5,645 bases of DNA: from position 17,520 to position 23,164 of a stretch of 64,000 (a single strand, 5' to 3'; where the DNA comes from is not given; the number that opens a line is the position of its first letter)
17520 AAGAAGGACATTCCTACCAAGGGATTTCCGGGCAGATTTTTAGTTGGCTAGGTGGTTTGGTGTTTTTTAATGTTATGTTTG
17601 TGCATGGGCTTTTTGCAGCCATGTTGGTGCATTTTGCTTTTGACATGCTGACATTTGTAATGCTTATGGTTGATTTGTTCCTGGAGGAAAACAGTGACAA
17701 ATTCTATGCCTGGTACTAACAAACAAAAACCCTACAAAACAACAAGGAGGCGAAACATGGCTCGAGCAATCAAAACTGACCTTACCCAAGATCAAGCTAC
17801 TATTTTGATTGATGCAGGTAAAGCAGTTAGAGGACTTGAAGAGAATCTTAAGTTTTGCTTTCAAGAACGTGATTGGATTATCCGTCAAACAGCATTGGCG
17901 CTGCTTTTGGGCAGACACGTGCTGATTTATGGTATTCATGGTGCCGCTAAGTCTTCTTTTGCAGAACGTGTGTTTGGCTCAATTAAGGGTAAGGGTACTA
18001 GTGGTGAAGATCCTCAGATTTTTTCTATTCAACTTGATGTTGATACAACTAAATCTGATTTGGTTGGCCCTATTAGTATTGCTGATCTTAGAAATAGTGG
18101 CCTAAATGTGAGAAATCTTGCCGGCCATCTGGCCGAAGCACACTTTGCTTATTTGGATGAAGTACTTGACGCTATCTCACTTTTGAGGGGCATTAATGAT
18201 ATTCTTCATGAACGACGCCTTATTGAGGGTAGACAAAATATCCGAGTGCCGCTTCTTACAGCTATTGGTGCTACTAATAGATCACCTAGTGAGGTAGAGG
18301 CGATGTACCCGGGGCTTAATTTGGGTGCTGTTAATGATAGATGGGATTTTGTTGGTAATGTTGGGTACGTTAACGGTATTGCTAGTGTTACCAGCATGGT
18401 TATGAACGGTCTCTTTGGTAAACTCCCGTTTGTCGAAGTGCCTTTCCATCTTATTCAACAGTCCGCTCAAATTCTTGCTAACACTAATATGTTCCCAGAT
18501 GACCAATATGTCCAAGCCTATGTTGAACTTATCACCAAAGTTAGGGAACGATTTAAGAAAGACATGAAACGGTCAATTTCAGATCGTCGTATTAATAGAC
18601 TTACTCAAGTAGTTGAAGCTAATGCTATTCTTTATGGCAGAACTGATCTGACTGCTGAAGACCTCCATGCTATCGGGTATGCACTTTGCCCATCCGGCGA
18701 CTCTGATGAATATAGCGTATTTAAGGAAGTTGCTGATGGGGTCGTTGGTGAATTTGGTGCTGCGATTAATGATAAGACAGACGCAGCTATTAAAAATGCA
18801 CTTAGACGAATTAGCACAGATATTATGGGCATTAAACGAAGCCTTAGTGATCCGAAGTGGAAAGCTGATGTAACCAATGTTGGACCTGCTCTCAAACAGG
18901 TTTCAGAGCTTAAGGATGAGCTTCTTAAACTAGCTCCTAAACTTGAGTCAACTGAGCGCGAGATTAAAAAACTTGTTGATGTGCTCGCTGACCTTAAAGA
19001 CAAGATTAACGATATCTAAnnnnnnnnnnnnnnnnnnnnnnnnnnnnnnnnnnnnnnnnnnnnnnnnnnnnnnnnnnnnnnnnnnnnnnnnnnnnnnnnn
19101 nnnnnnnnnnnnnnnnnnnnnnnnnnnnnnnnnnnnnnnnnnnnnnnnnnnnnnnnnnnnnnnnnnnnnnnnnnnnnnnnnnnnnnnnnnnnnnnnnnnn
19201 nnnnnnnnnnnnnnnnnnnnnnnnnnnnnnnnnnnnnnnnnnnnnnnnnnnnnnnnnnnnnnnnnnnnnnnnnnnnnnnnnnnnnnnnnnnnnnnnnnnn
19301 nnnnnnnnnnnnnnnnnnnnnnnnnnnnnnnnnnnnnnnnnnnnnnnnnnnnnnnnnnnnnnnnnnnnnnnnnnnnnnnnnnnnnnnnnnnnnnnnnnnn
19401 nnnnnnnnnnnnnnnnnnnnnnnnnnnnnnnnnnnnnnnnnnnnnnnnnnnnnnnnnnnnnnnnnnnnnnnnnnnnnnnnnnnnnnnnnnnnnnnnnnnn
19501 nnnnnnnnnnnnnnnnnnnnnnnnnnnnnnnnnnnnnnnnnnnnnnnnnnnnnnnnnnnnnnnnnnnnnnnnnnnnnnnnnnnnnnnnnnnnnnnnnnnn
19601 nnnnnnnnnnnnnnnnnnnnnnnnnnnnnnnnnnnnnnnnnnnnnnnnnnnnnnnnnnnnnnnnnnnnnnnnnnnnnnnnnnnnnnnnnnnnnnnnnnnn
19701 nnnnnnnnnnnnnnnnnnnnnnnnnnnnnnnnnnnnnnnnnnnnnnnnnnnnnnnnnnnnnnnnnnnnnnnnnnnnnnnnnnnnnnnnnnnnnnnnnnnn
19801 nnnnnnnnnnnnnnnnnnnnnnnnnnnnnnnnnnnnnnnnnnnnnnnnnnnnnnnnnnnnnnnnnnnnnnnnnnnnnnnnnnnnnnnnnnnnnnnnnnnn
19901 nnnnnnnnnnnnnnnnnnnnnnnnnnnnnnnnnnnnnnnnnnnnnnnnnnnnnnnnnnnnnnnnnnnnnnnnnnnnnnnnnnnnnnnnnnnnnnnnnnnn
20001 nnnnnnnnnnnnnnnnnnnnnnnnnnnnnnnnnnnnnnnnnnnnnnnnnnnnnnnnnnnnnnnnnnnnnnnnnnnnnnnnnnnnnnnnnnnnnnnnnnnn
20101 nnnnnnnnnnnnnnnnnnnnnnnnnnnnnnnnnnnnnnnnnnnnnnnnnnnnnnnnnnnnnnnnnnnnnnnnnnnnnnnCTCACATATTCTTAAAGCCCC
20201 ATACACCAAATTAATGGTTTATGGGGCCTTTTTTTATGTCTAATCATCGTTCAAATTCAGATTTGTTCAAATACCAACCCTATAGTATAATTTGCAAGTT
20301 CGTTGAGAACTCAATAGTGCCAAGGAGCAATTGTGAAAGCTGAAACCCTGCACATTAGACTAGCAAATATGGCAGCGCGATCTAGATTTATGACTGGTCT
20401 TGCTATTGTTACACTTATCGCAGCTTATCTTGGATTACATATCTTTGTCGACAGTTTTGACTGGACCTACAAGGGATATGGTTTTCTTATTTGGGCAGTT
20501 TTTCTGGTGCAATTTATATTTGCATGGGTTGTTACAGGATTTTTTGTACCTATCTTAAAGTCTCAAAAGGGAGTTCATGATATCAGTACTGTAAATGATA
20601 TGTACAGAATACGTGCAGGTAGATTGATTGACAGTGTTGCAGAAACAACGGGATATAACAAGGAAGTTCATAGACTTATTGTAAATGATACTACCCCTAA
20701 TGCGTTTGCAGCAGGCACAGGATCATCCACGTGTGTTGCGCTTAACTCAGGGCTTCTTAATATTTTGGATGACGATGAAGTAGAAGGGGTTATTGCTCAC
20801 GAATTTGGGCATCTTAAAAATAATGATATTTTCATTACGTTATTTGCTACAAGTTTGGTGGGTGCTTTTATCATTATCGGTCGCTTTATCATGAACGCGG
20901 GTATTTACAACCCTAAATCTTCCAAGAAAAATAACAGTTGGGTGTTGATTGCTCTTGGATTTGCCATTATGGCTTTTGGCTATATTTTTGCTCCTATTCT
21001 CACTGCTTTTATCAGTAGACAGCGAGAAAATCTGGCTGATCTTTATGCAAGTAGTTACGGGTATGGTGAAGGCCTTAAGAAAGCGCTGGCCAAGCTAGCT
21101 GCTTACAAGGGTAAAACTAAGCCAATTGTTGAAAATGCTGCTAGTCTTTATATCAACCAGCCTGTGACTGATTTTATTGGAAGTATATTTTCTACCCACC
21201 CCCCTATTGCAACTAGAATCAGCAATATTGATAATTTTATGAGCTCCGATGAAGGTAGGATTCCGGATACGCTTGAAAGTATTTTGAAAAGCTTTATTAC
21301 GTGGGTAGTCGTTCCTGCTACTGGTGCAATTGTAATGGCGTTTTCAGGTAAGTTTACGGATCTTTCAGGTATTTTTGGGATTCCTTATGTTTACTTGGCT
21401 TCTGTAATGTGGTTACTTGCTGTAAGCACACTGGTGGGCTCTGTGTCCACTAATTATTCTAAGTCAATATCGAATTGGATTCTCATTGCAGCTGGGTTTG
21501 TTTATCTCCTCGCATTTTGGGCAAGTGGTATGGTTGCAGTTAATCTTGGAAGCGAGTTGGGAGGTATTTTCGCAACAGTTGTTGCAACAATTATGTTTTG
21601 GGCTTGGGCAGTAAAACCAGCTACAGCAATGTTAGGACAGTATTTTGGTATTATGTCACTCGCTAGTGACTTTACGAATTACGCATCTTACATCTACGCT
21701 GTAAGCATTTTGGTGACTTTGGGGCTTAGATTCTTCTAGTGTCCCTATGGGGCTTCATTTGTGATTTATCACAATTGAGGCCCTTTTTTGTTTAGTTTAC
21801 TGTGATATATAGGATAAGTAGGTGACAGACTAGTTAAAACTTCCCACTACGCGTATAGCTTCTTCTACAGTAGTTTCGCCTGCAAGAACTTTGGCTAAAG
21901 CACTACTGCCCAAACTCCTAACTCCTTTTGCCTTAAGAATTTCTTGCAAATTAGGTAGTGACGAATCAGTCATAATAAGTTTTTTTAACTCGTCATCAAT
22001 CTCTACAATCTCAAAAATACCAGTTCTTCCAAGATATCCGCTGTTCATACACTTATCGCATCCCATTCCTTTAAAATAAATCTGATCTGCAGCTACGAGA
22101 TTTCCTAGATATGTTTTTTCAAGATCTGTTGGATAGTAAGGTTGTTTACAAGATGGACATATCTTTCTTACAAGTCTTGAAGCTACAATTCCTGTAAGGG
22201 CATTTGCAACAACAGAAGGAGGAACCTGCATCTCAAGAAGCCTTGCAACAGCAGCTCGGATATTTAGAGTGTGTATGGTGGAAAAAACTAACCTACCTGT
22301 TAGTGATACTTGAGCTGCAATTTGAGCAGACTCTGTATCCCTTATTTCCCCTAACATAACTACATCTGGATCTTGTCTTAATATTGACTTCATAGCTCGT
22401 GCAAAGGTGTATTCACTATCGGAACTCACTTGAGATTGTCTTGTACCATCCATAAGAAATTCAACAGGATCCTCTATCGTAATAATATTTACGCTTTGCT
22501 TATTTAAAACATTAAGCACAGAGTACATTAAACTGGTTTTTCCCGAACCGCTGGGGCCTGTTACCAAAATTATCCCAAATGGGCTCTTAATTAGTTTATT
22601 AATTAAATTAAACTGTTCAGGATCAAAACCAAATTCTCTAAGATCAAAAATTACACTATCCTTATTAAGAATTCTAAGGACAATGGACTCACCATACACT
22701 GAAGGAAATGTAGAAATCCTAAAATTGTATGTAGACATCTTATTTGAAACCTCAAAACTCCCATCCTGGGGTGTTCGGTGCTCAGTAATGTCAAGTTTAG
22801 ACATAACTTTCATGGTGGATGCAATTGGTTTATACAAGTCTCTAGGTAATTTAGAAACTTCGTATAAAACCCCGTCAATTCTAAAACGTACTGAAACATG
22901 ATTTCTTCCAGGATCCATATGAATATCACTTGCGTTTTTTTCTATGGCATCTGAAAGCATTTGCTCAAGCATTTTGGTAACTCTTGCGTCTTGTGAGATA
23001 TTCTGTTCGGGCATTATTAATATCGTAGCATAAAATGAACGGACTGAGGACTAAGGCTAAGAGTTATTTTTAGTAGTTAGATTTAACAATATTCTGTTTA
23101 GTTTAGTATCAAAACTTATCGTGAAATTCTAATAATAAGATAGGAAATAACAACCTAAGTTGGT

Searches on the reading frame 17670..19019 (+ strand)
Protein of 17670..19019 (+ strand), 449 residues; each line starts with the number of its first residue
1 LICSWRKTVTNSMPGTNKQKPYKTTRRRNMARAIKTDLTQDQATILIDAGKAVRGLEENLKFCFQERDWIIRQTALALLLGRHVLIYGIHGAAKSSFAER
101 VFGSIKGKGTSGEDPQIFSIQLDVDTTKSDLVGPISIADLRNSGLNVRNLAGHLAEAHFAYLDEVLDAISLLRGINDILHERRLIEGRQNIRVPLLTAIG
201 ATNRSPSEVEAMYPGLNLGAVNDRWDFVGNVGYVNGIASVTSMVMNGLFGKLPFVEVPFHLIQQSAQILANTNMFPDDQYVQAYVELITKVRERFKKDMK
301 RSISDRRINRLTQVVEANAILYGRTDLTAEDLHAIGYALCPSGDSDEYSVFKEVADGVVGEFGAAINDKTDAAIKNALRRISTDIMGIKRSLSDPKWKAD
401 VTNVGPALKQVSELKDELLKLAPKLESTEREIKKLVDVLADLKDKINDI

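Call 15: search_protein_families(library=pfam, proteins=[window:17670-19019:+], max_evalue=0.001)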
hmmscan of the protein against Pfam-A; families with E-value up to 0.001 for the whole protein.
window:17670-19019:+ (449 aa): 3 families
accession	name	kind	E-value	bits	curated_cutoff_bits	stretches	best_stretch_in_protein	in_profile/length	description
PF20030.5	bpMoxR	-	1.2e-17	64.1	27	1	55-208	5-150/205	MoxR domain in the MoxR-vWA-beta-propeller ternary systems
PF07728.20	AAA_5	-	6.4e-09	36.4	22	1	83-212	1-131/139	AAA domain (dynein-related subfamily)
PF17868.7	AAA_lid_8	-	7.6e-08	32.5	22.8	1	285-339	3-58/72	AAA lid domain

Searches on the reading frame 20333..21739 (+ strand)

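Call 15: search_protein_families(library=pfam, proteins=[window:20333-21739:+], max_evalue=0.001)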
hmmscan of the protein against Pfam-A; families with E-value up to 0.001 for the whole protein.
window:20333-21739:+ (468 aa): 1 family
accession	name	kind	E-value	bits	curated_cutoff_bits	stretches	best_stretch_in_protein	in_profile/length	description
PF01435.24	Peptidase_M48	-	3.7e-29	102.3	20.3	1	98-301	10-184/186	Peptidase family M48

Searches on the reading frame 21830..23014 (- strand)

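Call 15: search_protein_families(library=pfam, proteins=[window:21830-23014:-], max_evalue=0.001)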
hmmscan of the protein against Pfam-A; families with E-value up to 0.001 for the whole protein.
window:21830-23014:- (394 aa): 8 families
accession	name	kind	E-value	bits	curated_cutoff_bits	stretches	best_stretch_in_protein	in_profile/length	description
PF00437.27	T2SSE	-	6.1e-118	394.1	24.9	1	8-388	4-370/370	Type II/IV secretion system protein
PF13604.12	AAA_30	-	4.2e-05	23.8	27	1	131-178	3-50/191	AAA domain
PF13191.12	AAA_16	-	8.7e-05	23.5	32.6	1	144-175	23-53/167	AAA ATPase domain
PF07728.20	AAA_5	-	0.00034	21.1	22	1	149-239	2-90/139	AAA domain (dynein-related subfamily)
PF13173.12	AAA_14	-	0.0005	20.5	27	0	148-230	4-77/129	AAA domain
PF01637.24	ATPase_2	-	0.00051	20.4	33.2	1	138-178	11-52/225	ATPase domain predominantly from Archaea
PF13401.12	AAA_22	-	0.00053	20.7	27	0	147-184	6-43/130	AAA domain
PF00485.24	PRK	-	0.00062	20.1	22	0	148-204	1-57/196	Phosphoribulokinase / Uridine kinase family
